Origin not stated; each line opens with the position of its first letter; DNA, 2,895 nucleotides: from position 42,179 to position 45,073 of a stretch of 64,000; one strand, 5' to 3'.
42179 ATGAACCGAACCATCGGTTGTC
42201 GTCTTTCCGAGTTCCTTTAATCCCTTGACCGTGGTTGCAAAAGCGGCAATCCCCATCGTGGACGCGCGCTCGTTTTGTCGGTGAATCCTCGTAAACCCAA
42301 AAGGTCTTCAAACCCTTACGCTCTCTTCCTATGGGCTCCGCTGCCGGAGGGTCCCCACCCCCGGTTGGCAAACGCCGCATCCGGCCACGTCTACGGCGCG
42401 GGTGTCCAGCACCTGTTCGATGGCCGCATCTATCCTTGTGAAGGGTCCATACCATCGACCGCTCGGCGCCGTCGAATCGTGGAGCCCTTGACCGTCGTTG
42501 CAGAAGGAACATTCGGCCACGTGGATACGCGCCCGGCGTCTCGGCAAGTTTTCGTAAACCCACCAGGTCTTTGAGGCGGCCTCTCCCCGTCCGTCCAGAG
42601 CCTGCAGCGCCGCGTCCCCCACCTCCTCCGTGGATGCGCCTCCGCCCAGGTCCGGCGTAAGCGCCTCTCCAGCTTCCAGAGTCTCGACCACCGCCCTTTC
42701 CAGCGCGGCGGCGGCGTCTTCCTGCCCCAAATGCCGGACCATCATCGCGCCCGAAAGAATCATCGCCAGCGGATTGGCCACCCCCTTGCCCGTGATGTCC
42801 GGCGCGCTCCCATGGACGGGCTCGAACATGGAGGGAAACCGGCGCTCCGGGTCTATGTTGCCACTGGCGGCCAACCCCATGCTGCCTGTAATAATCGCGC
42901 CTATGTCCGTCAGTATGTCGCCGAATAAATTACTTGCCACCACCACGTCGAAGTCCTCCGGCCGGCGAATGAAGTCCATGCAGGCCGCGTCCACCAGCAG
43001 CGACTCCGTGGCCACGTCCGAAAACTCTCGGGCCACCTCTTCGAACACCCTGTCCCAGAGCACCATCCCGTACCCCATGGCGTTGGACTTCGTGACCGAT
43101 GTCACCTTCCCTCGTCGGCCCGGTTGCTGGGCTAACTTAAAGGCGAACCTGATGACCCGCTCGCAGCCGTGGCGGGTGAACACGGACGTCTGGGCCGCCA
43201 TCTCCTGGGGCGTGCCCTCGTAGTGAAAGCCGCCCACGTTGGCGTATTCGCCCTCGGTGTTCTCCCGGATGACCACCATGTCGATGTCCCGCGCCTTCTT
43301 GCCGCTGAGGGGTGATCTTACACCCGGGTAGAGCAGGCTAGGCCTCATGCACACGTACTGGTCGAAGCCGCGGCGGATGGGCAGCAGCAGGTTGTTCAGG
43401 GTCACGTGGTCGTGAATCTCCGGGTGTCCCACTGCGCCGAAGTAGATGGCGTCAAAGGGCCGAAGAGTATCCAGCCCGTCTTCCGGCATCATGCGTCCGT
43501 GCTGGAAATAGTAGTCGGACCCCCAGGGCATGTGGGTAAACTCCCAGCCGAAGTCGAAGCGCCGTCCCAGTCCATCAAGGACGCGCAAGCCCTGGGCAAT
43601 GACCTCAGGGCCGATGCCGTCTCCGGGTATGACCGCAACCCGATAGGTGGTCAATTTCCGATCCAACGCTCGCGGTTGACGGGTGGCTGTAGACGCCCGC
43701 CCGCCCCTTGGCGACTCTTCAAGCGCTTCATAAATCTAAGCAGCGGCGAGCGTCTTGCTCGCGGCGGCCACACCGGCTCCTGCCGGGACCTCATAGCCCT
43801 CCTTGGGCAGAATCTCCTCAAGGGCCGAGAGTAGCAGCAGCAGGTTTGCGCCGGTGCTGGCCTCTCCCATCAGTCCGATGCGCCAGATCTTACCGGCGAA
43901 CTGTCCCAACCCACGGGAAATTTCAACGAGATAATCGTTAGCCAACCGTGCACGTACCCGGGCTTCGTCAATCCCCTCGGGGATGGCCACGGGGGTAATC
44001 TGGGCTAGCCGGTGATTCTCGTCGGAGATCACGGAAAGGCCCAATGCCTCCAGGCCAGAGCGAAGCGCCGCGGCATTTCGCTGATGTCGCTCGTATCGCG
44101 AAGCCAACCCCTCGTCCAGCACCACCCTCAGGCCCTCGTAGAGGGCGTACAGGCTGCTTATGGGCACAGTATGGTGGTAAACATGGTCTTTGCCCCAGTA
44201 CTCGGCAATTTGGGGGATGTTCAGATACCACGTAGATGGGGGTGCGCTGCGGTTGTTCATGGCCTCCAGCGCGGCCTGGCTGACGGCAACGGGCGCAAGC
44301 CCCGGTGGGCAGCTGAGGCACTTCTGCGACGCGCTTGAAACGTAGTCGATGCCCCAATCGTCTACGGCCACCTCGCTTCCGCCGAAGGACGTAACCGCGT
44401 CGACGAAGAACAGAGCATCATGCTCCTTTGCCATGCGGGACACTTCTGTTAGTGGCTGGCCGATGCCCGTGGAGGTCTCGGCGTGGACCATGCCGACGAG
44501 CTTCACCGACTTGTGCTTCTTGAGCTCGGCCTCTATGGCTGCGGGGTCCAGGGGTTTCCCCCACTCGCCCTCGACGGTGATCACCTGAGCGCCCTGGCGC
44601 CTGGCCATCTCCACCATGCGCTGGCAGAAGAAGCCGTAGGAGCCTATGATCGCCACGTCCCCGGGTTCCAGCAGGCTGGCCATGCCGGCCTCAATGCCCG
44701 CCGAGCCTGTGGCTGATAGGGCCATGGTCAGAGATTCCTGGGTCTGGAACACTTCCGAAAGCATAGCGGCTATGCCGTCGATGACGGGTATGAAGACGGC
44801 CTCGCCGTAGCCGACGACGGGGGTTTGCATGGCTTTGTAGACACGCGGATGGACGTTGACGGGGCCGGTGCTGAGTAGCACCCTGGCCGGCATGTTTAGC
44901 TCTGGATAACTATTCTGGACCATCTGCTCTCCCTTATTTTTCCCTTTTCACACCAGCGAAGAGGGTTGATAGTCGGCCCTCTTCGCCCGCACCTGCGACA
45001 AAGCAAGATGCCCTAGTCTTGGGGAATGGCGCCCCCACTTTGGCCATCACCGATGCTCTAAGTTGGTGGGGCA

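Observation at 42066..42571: Uncharacterised ~80-aa Cys4 domain in two tandem copies, one fused to tartrate dehydrogenase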

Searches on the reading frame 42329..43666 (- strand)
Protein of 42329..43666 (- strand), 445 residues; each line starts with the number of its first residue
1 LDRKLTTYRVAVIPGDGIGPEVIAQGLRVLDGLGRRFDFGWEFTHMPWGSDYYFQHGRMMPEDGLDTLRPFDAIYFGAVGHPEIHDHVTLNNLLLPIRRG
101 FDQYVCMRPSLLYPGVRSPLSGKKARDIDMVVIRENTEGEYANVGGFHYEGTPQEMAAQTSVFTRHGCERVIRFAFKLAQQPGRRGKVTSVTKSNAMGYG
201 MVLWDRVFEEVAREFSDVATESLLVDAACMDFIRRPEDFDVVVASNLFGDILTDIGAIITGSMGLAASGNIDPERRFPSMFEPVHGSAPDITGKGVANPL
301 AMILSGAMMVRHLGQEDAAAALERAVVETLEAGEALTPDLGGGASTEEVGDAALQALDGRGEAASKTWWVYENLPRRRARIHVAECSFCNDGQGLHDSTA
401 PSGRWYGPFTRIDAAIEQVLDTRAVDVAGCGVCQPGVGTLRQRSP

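Call 3: search_protein_families(library=pfam, proteins=[window:42329-43666:-], max_evalue=1)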
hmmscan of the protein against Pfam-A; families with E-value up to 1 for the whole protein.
window:42329-43666:- (445 aa): 2 families
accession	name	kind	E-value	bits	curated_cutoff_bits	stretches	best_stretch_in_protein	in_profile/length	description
PF00180.25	Iso_dh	-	1.3e-95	321.1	27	1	10-352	2-347/348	Isocitrate/isopropylmalate dehydrogenase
PF24570.1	BACK_BPM_SPOP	-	0.077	13.6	27.4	1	227-250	19-42/55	BPM/SPOP, BACK domain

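Call 4: search_protein_families(library=ncbifam, proteins=[window:42329-43666:-], max_evalue=1)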
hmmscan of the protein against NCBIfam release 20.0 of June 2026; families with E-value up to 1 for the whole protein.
window:42329-43666:- (445 aa): 16 families
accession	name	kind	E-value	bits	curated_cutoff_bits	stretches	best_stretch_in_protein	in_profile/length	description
TIGR02089.1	TTC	equivalog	1.6e-143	477.9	470.4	1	7-356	3-351/352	tartrate dehydrogenase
NF006048.0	PRK08194.1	equivalog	1.2e-128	429.1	501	1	7-357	3-349/352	tartrate dehydrogenase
NF002898.0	PRK03437.1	equivalog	4.2e-123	411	393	1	6-357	3-345/347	3-isopropylmalate dehydrogenase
TIGR02088.1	LEU3_arch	subfamily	2.2e-86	290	409.8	1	10-352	1-322/324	isopropylmalate/isohomocitrate dehydrogenases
NF040626.1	AksF2_Meth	equivalog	2.9e-85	286.5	540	1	8-357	2-330/333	homoisocitrate dehydrogenase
TIGR00169.1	leuB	equivalog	3.5e-79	266.4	353.2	1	9-352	1-344/349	3-isopropylmalate dehydrogenase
NF006529.0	PRK08997.1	equivalog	3.5e-78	262.9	510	1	7-355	3-333/335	isocitrate dehydrogenase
NF040619.1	AksF_Meth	equivalog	1e-77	261.5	500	1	8-351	2-341/343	homoisocitrate dehydrogenase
NF006673.0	PRK09222.1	equivalog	4.1e-74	250.3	509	1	7-350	4-329/482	NADP-dependent isocitrate dehydrogenase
TIGR00175.1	mito_nad_idh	equivalog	8e-67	225.8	432.4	1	7-355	3-332/334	isocitrate dehydrogenase (NAD(+))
NF040855.1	iso_homocit_dh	equivalog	1.9e-59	201.6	680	1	8-357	2-319/345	isocitrate--homoisocitrate dehydrogenase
TIGR02924.1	ICDH_alpha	equivalog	8.7e-58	196.5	561.35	1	10-333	3-308/473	isocitrate dehydrogenase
TIGR00183.1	prok_nadp_idh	equivalog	2.8e-36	125.3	567.3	2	216-334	273-388/417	isocitrate dehydrogenase (NADP(+))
NF005425.0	PRK07006.1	equivalog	2.2e-34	118.9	490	2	216-332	273-386/416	NADP-dependent isocitrate dehydrogenase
NF005036.0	PRK06451.1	equivalog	1.7e-32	112.7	484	3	224-332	274-379/412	NADP-dependent isocitrate dehydrogenase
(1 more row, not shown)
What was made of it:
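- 42596..43666 (-): Catalytic part of tartrate dehydrogenase/decarboxylase (residues 1-357 of the 445-aa ORF). NCBIfam TIGR02089 7-356, 477.9 bits against a cut-off of 470.4 (calls 3, 4).
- On Tartrate dehydrogenase (NCBIfam TIGR02089 / Pfam Iso_dh): Iso_dh E 1.3e-95 (calls 3, 4).
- Checked: It also matches NCBIfam TIGR02089 tartrate dehydrogenase over residues 7-356 at 477.9 bits (cut-off 470.4) (calls 3, 4).
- TDH complete: TIGR02089 scores above its cut-off (call 4).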

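Call 16: find_encoding_contigs(protein=window:42329-43666:-, flank=6000, max_places=6)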
Protein window:42329-43666:- (445 aa): no gene with exactly this product is on record in the collection.

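Call 63: find_homologous_proteins(query=window:42329-43666:-, max_evalue=1e-100)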
Query window:42329-43666:- (445 aa): 7703 proteins with E <= 1e-100 among 8000 candidates; the best 120 are listed.
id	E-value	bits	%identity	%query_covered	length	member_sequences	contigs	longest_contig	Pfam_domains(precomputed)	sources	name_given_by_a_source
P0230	5.3e-290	980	95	99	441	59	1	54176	PF00180.26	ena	-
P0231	5.5e-270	914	89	99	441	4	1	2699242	PF00180.26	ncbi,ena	-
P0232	1.5e-263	893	87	99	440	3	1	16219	PF00180.26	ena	-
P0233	1.8e-263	892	87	99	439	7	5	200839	PF00180.26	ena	-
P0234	3.3e-263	891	87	99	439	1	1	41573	PF00180.26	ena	-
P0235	1.4e-262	889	86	99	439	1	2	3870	PF00180.26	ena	-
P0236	2.4e-262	889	88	97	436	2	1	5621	PF00180.26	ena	-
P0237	3.7e-261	885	87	98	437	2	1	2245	PF00180.26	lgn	-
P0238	4.8e-261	884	86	99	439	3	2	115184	PF00180.26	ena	-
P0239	1.3e-260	883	86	99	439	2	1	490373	PF00180.26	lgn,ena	-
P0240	6.4e-260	881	86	99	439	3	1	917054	PF00180.26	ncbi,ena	-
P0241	8.3e-254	861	83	98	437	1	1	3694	PF00180.26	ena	-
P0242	2.6e-251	852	83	98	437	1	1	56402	PF00180.26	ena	-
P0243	3.1e-249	845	87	93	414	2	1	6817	PF00180.26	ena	-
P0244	4.0e-223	759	87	86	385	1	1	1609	PF00180.26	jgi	jgi:tartrate dehydrogenase/decarboxylase/D-malate dehydrogenase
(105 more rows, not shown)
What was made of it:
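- Closest known: Tartrate dehydrogenase/decarboxylase. Same: Homologues are named tartrate dehydrogenase by JGI and NCBI (call 63).
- Checked: (2) Gene calls of the closest orthologues are 436-441 aa (call 63), so the TDH start may lie a few codons downstream of the TTG at 43666.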

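Call 91: list_cluster_members(proteins=[P0231, P0240, P0209, P0216, P0153])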
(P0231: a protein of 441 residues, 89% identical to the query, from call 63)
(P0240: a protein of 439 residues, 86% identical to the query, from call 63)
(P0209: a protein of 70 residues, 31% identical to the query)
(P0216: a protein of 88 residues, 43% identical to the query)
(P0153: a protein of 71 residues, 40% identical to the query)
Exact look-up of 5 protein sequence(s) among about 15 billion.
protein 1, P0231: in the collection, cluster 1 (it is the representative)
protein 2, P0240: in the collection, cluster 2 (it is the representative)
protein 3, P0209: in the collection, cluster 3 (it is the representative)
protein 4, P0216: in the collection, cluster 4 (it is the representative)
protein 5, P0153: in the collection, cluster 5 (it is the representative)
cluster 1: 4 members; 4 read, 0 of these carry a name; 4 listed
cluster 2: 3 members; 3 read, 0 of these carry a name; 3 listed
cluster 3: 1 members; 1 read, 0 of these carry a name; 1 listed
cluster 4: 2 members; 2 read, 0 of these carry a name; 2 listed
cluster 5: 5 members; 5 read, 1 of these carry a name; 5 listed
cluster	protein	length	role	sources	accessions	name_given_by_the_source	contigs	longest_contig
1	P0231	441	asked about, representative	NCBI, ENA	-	-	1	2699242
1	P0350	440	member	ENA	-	-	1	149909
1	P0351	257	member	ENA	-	-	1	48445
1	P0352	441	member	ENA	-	-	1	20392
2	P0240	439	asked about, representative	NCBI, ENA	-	-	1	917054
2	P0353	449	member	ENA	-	-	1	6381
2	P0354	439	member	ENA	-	-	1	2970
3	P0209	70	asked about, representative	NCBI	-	-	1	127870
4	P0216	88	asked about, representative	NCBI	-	-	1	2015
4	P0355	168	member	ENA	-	-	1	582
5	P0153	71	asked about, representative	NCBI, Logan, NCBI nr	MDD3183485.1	MAG: hypothetical protein PHD48_11885 [Alphaproteobacteria bacterium] | hypothetical protein [Alphaproteobacteria bacterium]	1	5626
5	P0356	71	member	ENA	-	-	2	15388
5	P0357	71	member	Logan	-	-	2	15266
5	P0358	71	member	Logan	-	-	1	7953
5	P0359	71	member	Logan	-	-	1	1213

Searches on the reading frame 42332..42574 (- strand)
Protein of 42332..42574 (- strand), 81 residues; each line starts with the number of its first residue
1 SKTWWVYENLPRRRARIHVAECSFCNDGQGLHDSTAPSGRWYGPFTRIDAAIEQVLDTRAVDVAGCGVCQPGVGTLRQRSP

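Call 3: search_protein_families(library=pfam, proteins=[window:42332-42571:-], max_evalue=1)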
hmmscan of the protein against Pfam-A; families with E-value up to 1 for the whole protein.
seq(80 aa): 1 family
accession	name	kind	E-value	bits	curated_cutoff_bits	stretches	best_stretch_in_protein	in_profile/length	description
PF01799.25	Fer2_2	-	0.051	14.1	30.3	0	14-28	19-33/75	[2Fe-2S] binding domain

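Call 11: search_protein_families(library=phrogs, proteins=[window:42332-42574:-], max_evalue=1)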
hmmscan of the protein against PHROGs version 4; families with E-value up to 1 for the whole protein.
window:42332-42574:- (81 aa): 0 families

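Call 12: search_protein_families(library=padloc, proteins=[window:42332-42574:-], max_evalue=1)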
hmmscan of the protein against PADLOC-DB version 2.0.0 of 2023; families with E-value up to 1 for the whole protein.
window:42332-42574:- (81 aa): 0 families

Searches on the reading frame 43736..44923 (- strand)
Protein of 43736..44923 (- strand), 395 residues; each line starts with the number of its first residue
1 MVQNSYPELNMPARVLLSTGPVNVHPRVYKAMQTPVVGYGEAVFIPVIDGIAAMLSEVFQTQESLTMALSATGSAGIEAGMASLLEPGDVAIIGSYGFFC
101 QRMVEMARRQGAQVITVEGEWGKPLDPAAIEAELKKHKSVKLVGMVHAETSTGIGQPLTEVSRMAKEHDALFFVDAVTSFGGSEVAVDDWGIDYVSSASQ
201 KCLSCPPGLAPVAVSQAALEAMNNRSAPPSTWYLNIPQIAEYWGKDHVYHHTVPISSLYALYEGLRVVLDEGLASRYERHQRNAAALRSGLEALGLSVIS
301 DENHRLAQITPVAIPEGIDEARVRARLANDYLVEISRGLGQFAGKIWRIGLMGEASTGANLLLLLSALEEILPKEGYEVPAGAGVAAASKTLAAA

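Call 17: find_encoding_contigs(protein=window:43736-44923:-, flank=8000, max_places=6)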
Protein window:43736-44923:- (395 aa): no gene with exactly this product is on record in the collection.
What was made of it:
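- Tried and rejected: Exact look-ups of the window's TDH and aminotransferase failed, probably because the start codons were called differently (calls 16, 17).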
